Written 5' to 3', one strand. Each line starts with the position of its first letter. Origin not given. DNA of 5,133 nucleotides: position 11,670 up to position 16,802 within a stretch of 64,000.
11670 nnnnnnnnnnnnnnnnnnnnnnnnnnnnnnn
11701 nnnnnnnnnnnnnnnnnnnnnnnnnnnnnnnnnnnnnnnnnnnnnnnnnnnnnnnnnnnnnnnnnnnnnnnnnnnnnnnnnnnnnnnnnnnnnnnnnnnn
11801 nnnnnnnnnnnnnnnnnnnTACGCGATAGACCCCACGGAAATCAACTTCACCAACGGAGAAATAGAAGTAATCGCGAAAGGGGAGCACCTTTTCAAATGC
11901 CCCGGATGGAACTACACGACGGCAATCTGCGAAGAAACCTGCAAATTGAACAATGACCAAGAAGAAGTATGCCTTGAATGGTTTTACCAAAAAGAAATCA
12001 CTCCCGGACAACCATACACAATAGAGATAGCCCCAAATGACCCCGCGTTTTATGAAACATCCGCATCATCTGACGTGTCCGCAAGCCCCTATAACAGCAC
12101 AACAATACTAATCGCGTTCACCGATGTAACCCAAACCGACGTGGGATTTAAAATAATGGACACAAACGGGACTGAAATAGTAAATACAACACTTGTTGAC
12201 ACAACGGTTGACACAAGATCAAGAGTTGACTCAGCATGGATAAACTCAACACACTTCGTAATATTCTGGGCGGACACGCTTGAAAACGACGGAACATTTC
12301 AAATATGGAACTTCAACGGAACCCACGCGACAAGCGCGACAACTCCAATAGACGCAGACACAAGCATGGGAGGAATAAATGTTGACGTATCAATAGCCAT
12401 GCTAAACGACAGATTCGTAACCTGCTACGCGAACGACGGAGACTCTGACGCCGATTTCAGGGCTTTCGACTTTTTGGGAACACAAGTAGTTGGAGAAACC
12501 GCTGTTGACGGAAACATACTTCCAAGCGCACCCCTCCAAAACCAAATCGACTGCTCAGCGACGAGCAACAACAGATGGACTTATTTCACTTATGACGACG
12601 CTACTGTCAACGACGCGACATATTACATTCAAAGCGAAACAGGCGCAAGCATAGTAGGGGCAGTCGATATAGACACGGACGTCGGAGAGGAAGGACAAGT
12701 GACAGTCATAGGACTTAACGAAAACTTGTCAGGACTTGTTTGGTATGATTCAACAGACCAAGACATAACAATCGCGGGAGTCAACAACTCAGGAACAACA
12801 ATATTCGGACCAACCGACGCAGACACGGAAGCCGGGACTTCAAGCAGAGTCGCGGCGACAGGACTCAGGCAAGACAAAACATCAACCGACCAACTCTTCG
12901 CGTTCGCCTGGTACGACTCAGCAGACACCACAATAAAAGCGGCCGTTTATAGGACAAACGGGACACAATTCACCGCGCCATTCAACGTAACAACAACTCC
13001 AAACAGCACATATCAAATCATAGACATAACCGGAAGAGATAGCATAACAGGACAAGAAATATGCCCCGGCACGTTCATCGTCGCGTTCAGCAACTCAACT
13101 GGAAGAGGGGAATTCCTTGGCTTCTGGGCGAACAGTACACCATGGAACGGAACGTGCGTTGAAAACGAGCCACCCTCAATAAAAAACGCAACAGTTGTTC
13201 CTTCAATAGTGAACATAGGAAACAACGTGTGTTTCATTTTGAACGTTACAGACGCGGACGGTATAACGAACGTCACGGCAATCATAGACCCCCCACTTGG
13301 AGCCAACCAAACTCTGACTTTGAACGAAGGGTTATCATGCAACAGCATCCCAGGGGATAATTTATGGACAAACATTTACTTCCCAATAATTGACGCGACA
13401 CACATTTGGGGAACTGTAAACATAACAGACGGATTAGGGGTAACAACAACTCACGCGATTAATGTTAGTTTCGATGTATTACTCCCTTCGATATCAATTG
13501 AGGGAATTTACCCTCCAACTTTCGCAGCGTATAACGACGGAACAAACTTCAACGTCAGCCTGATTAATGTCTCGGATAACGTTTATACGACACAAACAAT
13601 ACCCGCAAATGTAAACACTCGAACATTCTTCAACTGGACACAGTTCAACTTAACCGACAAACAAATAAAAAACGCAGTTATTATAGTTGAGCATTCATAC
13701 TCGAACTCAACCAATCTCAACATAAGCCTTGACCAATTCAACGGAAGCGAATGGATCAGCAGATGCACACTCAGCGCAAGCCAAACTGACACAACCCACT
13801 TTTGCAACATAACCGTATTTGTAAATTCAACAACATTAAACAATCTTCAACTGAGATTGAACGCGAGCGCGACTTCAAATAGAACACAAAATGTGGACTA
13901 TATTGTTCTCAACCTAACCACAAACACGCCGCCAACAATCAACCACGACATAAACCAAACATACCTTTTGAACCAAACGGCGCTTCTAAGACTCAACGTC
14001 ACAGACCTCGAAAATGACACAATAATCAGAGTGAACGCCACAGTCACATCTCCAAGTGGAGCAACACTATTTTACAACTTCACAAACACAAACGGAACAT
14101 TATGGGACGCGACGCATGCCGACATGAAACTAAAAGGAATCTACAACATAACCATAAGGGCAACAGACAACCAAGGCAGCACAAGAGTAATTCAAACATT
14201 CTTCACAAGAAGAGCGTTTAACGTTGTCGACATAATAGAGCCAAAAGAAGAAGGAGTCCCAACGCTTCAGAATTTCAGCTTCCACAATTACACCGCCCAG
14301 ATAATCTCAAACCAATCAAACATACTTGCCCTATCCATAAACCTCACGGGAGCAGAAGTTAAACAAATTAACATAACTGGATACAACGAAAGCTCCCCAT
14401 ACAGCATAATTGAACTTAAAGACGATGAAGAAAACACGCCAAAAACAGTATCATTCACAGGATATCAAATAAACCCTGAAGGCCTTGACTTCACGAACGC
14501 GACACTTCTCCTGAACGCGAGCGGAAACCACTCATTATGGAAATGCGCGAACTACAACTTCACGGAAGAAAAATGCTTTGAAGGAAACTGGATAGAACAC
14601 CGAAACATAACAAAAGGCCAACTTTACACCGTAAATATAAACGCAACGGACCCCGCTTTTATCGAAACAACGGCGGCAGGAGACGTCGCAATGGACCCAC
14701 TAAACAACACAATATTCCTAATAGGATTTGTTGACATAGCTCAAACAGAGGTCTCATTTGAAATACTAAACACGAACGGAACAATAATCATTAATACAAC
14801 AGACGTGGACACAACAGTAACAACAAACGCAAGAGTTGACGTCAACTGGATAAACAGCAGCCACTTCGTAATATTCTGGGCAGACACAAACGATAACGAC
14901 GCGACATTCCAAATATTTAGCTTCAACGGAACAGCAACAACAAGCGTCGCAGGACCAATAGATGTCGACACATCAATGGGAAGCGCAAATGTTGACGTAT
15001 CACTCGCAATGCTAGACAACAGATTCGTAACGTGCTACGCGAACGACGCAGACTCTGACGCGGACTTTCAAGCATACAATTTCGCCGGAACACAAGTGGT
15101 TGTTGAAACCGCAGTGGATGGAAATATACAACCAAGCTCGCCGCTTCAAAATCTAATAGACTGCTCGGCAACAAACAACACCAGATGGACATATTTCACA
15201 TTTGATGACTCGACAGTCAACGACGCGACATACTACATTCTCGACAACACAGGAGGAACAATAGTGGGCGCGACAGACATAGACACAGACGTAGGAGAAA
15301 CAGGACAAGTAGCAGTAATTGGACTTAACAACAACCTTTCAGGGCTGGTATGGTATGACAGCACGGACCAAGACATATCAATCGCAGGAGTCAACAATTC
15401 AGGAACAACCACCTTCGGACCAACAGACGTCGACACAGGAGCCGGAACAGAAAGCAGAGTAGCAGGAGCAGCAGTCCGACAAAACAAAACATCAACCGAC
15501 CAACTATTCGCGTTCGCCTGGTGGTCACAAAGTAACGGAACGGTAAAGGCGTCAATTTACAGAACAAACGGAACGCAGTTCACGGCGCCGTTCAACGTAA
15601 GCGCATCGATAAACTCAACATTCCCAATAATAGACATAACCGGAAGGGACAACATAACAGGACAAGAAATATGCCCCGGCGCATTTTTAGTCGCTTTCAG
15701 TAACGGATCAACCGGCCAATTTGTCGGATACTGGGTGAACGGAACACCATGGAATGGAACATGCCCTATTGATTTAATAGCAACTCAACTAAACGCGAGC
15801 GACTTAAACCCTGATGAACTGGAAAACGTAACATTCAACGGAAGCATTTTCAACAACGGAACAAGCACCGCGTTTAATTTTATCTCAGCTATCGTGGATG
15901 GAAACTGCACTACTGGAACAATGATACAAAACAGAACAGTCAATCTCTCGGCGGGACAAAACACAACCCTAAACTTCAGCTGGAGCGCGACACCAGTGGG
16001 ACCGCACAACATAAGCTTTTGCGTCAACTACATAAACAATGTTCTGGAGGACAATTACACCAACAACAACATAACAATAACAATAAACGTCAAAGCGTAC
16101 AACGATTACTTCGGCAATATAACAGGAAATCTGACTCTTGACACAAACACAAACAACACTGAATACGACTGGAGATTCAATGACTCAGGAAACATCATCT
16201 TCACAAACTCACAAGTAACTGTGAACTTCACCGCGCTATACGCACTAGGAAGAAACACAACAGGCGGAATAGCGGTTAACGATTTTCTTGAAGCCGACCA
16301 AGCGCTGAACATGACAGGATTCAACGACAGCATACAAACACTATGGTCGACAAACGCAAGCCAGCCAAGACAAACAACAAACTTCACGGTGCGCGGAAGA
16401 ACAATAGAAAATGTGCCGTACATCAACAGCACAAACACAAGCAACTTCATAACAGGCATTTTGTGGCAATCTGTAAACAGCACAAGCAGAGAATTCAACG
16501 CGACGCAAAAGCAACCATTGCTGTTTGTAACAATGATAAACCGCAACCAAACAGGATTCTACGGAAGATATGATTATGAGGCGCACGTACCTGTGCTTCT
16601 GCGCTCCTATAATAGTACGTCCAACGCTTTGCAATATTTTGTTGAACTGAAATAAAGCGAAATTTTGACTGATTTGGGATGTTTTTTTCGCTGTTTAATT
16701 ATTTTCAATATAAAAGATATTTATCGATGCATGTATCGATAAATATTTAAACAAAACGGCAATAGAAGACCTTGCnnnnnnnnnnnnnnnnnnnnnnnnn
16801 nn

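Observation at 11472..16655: Giant sequon-rich surface protein with a 1.2-kb intragenic direct repeat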

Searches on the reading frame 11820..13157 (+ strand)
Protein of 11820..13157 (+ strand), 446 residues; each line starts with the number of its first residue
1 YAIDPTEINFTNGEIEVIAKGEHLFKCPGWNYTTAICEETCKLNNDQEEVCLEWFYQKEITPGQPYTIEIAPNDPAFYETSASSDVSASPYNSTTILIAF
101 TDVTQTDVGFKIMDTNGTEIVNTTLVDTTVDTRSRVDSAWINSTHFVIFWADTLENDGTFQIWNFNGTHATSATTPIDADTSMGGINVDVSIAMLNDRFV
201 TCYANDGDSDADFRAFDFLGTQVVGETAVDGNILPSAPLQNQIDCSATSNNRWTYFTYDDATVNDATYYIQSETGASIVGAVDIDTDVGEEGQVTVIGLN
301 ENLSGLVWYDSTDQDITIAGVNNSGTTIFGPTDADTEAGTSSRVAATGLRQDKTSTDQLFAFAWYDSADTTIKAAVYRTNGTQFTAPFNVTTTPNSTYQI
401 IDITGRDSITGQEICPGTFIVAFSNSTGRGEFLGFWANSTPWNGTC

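Call 40: predict_structure(alignment_id=A1)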
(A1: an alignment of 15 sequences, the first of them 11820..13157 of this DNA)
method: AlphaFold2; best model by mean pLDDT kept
length: 446 residues; sequences in the alignment: 15
mean_pLDDT: 86.8   pTM: 0.79
mean pLDDT of the five models: 86.8, 86.7, 86.5, 86.0, 85.4
residues with pLDDT >= 90: 239; 70-90: 164; 50-70: 43; < 50: 0
segments of 3 or more residues with pLDDT < 50: none
pLDDT, mean of each block of 10 residues (from residue 1): 67 78 74 72 72 74 76 66 82 93 83 84 89 90 94 90 95 94 85 94 88 95 93 74 92 90 85 95 91 92 95 95 95 94 93 90 94 96 95 78 88 92 79 90 80
secondary structure, 60 per line:
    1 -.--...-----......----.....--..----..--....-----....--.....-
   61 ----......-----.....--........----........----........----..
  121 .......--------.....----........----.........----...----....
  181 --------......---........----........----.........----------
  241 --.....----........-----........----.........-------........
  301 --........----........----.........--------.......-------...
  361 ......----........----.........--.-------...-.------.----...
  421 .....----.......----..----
elements in order: E13-18 E23-27 E40-43 E49-52 E55-59 E65-70 E76-80 E83-90 E95-102 E107-114 E119-127 E136-140 E145-152 E157-165 E170-172 E177-180 E189-194 E198-205 E210-217 E222-230 E243-247 E252-259 E265-272 E277-285 E293-300 E303-310 E315-322 E327-335 E344-350 E358-366 E371-378 E383-391 E402-404 E418-425 E430-436

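Call 42: fold_search(model_id=the predicted structure, library=pdb)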
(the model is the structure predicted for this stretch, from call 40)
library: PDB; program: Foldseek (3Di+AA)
matches with E <= 10: 1416; with E <= 0.001: 490
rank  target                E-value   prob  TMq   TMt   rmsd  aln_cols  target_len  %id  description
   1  6rgr                  2.1e-10  1.00  0.57  0.73   6.3       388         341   12  Photorhabdus asymbiotica lectin PHL in complex with L-rhamnose (released 2020-07-01)
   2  6gxs_B                3.4e-10  1.00  0.55  0.66   6.1       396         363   10  Crystal structure of CV39L lectin from Chromobacterium violaceum at 1.8 A resolution (released 2019-12-04)
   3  5o3x_B                6.3e-10  1.00  0.45  0.31   8.0       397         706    9  Structural characterization of the fast and promiscuous macrocyclase from plant - apo PCY1 (released 2018-02-07)
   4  5eo7_A                1.0e-09  1.00  0.42  0.58  13.8       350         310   14  Crystal structure of AOL (released 2016-06-29)
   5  1o6f                  3.2e-09  1.00  0.45  0.31   7.5       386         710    7  PROLYL OLIGOPEPTIDASE FROM PORCINE BRAIN, D641A MUTANT WITH BOUND PEPTIDE LIGAND SUC-GLY-PRO (released 2002-11-18)
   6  5eo8                  3.5e-09  1.00  0.42  0.57  13.5       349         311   13  Crystal structure of AOL(868) (released 2016-06-29)
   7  5o3u_A                3.7e-09  1.00  0.46  0.32   7.1       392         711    9  Structural characterization of the fast and promiscuous macrocyclase from plant - PCY1-S562A bound to Presegetalin F1 (released 2018-02-07)
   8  3ium                  5.5e-09  1.00  0.44  0.32   7.4       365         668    9  apPEP_WTX opened state (released 2010-05-05)
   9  2bkl_A                5.8e-09  1.00  0.45  0.32   7.2       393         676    9  Structural and Mechanistic Analysis of Two Prolyl Endopeptidases: Role of Inter-Domain Dynamics in Catalysis and Speci (released 2005-03-09)
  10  6gxs_D                6.8e-09  1.00  0.52  0.62   7.5       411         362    9  Crystal structure of CV39L lectin from Chromobacterium violaceum at 1.8 A resolution (released 2019-12-04)
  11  2bkl_B                7.6e-09  1.00  0.45  0.32   7.3       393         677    9  Structural and Mechanistic Analysis of Two Prolyl Endopeptidases: Role of Inter-Domain Dynamics in Catalysis and Speci (released 2005-03-09)
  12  6z6c_BBB              8.1e-09  1.00  0.42  0.57  12.9       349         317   11  Crystal structurel of FleA lectin in complex with a monovalent inhibitor (released 2021-04-07)
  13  3iuj                  9.0e-09  1.00  0.43  0.31   7.4       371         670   10  apPEP_WT2 opened state (released 2010-05-05)
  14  1yr2                  1.1e-08  1.00  0.46  0.32   7.5       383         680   12  Structural and Mechanistic Analysis of Two Prolyl Endopeptidases: Role of Inter-Domain Dynamics in Catalysis and Specifi (released 2005-03-15)
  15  6gxs_A                1.1e-08  1.00  0.55  0.66   5.5       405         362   10  Crystal structure of CV39L lectin from Chromobacterium violaceum at 1.8 A resolution (released 2019-12-04)
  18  6gxr                  1.3e-08  1.00  0.58  0.71   4.9       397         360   10  Crystal structure of BP39L lectin from Burkholderia pseudomallei at 1.7 A resolution (released 2019-12-04)
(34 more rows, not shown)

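Call 55: search_protein_representatives(alignment_id=A1)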
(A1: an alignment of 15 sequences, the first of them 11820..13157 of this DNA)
Query: 15 sequences, 433 profile positions. Proteins with E-value up to 0.001 (for the whole library): 1371; up to 1e-10: 712; up to 1e-30: 251. The best 150 are listed.
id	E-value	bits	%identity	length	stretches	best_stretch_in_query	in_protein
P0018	0.0e+00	2600.5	-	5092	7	1-433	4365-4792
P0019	0.0e+00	1419.7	-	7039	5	23-433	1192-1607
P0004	0.0e+00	1371.7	-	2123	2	1-433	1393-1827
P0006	0.0e+00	1218.7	-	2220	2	1-433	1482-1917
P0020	0.0e+00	1174.6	-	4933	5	1-433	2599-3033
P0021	0.0e+00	1105.0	-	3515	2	1-433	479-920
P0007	5.0e-298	1004.1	-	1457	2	1-433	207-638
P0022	1.8e-271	916.7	-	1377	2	1-433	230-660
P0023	1.1e-225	765.7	-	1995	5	1-433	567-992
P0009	7.4e-223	756.4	-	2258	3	1-433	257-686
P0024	1.0e-222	755.9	-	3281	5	1-432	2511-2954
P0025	6.6e-206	700.6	-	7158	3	57-433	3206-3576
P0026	3.4e-202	688.4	-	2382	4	1-433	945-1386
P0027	8.3e-199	677.2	-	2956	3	1-433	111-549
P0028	1.7e-196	669.6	-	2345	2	1-433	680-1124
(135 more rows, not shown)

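Call 83: search_solved_structures(query=A1, max_evalue=1)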
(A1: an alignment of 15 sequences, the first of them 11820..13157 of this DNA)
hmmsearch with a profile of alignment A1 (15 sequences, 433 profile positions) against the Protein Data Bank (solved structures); distinct sequences matched with E-value up to 1: 3.
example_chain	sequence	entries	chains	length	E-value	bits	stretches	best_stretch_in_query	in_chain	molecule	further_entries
8s80_A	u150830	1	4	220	0.062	15.2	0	347-401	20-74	S-layer protein sap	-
9m6y_A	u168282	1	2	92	0.086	14.8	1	94-167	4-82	Surface layer protein SlpM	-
9l08_A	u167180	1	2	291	0.28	13.1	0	90-139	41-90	Covalently Connected Cytochrome c555 trimer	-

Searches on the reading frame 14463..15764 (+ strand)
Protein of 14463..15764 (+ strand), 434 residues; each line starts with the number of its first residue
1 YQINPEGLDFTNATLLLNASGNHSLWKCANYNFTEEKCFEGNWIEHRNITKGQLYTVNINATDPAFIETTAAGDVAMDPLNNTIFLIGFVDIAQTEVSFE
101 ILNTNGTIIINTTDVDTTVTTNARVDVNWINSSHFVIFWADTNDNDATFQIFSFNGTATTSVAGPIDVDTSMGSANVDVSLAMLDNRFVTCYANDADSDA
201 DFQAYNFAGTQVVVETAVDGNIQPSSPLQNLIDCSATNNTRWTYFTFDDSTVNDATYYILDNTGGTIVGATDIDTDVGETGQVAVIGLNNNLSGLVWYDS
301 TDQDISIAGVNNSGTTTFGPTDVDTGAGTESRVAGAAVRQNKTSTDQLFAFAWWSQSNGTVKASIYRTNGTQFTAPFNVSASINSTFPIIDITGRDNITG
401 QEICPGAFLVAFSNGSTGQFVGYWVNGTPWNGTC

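Call 38: find_related_loci(query=window:14463-15764:+, collection=genome_contigs, flank=10000)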
Query window:14463-15764:+ (434 aa) in genome_contigs; peptide patterns used: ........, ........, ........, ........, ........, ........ (x = any residue, [..] = any of these).
19 stretches matched a pattern, but none encodes a relative of the query by tblastn (E <= 1e-3).

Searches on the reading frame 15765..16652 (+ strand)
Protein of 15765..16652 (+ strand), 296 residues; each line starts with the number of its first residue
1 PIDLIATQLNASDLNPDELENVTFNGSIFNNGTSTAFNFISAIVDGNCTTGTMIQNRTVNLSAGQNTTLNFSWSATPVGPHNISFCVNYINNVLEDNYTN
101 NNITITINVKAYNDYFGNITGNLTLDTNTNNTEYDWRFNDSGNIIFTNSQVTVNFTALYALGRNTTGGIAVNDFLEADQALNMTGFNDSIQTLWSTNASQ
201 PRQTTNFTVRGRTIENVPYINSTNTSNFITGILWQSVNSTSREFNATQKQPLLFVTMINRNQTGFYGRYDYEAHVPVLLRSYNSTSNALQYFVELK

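Call 46: find_related_loci(query=window:15765-16652:+, collection=metagenome_contigs, flank=10000)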
Query window:15765-16652:+ (296 aa) in metagenome_contigs; peptide patterns used: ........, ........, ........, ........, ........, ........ (x = any residue, [..] = any of these).
181 stretches matched a pattern, but none encodes a relative of the query by tblastn (E <= 1e-3).
